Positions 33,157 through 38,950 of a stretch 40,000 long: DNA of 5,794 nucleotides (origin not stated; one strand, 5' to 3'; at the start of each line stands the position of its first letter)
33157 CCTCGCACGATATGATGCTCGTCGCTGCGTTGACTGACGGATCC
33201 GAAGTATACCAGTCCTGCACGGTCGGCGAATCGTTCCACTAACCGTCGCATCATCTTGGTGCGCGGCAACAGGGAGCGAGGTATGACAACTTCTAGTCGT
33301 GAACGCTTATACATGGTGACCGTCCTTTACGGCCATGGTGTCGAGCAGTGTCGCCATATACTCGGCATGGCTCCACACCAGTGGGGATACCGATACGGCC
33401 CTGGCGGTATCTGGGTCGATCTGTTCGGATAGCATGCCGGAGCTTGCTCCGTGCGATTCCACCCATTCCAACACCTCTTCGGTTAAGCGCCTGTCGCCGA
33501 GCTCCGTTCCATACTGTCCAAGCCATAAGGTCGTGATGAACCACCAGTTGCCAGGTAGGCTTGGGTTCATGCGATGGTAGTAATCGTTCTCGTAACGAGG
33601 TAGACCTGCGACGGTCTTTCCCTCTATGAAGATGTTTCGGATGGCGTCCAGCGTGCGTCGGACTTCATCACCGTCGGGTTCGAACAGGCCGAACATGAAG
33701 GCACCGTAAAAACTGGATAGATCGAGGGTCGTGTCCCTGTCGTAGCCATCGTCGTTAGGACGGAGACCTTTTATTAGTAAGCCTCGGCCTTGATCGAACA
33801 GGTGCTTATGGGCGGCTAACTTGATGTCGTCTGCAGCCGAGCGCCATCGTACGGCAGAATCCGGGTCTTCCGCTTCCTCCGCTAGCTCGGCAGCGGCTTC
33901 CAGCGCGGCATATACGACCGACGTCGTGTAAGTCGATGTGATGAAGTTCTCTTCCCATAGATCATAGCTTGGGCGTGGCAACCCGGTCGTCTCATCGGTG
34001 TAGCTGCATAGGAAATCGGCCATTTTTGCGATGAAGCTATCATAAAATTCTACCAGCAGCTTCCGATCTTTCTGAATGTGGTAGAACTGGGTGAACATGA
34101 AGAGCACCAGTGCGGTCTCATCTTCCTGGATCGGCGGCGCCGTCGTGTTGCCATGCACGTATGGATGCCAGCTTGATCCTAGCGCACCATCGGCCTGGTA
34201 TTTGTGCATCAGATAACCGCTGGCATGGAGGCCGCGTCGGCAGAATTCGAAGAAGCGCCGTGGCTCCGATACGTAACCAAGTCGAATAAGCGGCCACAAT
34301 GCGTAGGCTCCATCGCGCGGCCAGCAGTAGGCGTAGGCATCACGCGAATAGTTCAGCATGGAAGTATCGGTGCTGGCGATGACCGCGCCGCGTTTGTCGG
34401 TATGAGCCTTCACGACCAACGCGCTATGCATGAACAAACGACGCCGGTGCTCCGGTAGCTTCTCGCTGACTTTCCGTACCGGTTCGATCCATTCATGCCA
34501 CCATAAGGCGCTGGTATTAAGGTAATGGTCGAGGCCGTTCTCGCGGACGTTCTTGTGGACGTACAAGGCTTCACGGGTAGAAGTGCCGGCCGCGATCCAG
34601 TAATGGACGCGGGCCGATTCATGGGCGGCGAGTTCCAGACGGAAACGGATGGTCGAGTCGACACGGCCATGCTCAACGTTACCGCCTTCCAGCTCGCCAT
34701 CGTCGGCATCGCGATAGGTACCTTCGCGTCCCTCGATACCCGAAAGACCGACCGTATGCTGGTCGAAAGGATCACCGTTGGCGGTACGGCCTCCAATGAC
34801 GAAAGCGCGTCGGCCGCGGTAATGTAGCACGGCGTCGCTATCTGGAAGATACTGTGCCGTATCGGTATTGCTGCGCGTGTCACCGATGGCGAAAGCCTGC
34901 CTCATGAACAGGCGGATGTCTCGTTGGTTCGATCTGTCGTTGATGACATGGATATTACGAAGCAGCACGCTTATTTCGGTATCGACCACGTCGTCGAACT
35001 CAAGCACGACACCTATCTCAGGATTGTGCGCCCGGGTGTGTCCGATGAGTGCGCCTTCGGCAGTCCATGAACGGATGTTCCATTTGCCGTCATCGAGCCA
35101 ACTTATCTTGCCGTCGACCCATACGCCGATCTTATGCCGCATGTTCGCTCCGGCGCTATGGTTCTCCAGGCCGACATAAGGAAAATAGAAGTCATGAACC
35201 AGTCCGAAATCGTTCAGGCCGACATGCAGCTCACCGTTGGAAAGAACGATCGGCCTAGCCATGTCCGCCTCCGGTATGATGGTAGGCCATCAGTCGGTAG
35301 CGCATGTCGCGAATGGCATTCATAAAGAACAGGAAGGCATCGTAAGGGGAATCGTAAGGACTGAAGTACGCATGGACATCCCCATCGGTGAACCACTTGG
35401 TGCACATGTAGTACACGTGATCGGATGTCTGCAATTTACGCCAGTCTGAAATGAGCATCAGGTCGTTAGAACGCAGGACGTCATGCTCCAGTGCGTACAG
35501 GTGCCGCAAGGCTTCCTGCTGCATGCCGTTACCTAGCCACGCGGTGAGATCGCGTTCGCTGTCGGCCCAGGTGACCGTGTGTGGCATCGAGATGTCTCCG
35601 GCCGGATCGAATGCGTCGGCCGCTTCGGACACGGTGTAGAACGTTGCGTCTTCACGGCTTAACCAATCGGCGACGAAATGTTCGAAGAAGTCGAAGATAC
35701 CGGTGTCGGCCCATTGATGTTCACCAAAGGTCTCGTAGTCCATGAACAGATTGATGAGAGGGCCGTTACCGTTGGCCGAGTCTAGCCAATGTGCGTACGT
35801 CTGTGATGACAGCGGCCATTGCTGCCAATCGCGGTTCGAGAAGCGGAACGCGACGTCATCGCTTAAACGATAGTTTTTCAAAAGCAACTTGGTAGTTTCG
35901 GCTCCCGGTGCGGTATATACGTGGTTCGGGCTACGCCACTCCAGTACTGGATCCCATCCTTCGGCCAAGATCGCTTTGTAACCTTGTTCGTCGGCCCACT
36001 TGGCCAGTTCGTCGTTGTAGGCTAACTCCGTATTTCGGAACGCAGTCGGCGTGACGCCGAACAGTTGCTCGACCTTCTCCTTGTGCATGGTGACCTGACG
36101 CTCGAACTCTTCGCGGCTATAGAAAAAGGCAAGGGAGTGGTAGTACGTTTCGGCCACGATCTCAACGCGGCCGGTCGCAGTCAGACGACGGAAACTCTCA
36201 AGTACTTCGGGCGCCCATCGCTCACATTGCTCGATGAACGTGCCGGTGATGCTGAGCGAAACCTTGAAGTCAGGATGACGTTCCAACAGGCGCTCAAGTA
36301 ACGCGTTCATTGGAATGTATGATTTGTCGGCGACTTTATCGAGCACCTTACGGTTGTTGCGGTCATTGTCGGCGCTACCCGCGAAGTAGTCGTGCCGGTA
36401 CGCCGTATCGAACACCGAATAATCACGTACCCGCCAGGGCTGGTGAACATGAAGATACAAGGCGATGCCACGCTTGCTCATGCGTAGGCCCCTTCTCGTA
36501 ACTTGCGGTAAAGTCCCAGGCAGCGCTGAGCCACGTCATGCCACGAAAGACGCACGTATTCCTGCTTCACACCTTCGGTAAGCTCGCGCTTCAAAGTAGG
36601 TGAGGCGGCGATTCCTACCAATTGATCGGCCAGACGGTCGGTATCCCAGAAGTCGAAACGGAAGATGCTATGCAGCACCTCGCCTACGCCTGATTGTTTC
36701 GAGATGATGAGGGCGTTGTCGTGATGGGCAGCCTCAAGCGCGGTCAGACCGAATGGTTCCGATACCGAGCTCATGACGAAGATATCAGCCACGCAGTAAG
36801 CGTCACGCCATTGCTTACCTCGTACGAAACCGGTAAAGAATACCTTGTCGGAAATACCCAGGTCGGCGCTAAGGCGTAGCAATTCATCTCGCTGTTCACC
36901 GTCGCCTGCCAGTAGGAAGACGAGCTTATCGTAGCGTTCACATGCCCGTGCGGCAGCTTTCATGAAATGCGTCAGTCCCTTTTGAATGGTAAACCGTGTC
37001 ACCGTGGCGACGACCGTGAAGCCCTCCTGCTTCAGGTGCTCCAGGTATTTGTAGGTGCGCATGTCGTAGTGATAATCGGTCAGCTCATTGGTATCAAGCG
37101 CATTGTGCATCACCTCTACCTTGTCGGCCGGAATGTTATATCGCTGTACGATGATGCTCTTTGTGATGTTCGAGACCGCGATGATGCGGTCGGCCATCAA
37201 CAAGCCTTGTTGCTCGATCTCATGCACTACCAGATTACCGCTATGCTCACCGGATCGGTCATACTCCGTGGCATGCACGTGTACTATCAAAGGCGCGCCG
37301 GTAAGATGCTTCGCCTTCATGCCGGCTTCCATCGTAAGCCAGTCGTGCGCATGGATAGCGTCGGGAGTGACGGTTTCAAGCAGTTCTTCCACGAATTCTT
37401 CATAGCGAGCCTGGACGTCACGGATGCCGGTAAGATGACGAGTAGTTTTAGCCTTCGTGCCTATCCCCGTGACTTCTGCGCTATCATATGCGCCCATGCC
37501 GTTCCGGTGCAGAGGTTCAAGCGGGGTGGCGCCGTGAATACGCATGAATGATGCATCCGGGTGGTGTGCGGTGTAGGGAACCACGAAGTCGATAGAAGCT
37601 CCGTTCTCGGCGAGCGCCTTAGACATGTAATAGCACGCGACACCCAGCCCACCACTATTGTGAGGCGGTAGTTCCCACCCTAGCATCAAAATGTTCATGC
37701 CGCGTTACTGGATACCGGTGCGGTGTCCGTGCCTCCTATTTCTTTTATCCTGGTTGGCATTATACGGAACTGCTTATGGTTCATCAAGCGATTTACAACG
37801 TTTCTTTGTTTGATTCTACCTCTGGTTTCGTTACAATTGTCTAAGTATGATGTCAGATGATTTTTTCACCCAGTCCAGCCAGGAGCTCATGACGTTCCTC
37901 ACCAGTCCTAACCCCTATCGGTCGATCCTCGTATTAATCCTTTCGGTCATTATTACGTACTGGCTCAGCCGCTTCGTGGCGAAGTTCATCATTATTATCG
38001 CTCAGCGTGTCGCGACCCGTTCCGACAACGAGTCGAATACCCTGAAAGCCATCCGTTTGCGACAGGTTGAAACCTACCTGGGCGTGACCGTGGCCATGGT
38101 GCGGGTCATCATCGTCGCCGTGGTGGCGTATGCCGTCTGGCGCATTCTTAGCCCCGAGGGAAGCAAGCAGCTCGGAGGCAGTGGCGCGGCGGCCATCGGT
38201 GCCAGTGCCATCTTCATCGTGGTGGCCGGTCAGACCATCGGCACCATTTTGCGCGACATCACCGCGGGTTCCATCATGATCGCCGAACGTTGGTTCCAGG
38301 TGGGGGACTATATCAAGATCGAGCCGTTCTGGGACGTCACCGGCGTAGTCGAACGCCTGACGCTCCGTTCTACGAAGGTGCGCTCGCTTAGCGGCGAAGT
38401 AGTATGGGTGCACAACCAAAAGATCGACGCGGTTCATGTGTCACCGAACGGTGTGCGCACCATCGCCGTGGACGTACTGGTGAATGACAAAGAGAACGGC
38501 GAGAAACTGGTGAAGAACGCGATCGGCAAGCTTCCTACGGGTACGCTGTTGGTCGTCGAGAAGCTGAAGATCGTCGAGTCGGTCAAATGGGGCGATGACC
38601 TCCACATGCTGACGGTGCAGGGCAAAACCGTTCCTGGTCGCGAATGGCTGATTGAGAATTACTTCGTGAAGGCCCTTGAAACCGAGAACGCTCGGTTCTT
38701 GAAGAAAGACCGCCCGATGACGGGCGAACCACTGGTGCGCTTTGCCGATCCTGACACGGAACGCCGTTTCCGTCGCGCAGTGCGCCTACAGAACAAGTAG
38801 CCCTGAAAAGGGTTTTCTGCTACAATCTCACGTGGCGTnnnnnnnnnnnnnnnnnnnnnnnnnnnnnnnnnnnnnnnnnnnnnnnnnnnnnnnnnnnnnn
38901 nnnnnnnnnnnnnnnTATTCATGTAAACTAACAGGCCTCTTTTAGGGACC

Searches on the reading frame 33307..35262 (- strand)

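Call 17: search_protein_families(library=pfam, proteins=[window:33307-35262:-])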
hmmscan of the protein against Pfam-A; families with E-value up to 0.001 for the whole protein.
window:33307-35262:- (651 aa): 2 families
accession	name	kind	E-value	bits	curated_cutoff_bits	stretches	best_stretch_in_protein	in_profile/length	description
PF00723.27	Glyco_hydro_15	-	4.8e-31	108.5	22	2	273-580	3-324/427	Glycosyl hydrolases family 15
PF22422.2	MGH1-like_GH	-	2.6e-05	24.4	27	1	444-620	173-345/356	Mannosylglycerate hydrolase MGH1-like glycoside hydrolase domain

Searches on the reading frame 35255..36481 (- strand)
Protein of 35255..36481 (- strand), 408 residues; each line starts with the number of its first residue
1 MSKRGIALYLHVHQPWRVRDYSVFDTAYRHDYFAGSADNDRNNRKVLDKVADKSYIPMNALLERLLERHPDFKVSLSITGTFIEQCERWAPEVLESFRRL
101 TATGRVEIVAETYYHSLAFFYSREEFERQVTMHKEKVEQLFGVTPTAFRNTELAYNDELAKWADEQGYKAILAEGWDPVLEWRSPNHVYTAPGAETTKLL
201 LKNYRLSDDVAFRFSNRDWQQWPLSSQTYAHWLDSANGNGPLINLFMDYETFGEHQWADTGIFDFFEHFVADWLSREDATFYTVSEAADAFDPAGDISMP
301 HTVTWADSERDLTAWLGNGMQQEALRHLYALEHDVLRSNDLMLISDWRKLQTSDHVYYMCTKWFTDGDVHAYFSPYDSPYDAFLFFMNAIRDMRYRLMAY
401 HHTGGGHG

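Call 17: search_protein_families(library=pfam, proteins=[window:35255-36481:-])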
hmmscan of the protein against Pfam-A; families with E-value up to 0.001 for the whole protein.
window:35255-36481:- (408 aa): 2 families
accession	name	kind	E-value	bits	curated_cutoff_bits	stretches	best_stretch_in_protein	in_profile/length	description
PF03065.20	Glyco_hydro_57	-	4.9e-72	243.1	21.2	1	7-300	1-291/291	Glycosyl hydrolase family 57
PF01522.26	Polysacc_deac_1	-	5.9e-08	33.2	23.1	1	88-170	42-123/124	Polysaccharide deacetylase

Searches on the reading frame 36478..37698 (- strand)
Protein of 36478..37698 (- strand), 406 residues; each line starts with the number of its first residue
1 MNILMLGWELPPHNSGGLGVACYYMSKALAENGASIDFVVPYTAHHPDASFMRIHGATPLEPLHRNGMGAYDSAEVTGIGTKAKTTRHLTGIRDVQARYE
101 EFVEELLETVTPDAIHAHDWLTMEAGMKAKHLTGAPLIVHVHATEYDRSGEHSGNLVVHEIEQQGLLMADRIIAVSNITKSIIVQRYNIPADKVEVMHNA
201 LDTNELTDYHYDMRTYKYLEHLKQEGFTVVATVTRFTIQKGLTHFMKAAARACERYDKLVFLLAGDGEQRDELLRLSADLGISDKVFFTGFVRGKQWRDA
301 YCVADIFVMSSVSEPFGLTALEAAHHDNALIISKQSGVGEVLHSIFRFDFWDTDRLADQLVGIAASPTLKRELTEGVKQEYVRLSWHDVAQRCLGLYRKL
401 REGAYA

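Call 43: search_protein_families(library=pfam, proteins=[window:36478-37698:-], max_evalue=0.01)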
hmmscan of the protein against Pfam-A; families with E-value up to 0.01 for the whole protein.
window:36478-37698:- (406 aa): 7 families
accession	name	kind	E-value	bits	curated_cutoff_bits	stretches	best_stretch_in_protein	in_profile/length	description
PF00534.26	Glycos_transf_1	-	4.3e-23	82.1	26.4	1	221-342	9-131/172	Glycosyl transferases group 1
PF13439.12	Glyco_transf_4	-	3.1e-21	76.6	28.5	1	16-204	2-169/170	Glycosyltransferase Family 4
PF13692.12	Glyco_trans_1_4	-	3.8e-20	73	27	1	229-361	3-137/142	Glycosyl transferases group 1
PF13579.12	Glyco_trans_4_4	-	6.7e-17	62.7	29.7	1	16-199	1-157/158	Glycosyl transferase 4-like domain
PF08323.17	Glyco_transf_5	-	5.9e-15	56.1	22.7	1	2-181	1-222/239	Starch synthase catalytic domain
PF20706.3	GT4-conflict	-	3e-11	43.4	26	1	104-346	75-324/385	Family 4 Glycosyltransferase in conflict systems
PF00982.27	Glyco_transf_20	-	0.0017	17.6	32.5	1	292-361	360-434/473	Glycosyltransferase family 20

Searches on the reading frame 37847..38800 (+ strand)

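Call 43: search_protein_families(library=pfam, proteins=[window:37847-38800:+], max_evalue=0.01)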
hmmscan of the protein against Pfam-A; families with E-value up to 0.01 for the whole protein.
window:37847-38800:+ (317 aa): 1 family
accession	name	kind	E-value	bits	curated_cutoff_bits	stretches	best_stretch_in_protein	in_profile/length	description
PF00924.24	MS_channel_2nd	-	1.9e-11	44.4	20.2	1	133-193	1-58/68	Mechanosensitive ion channel, beta-domain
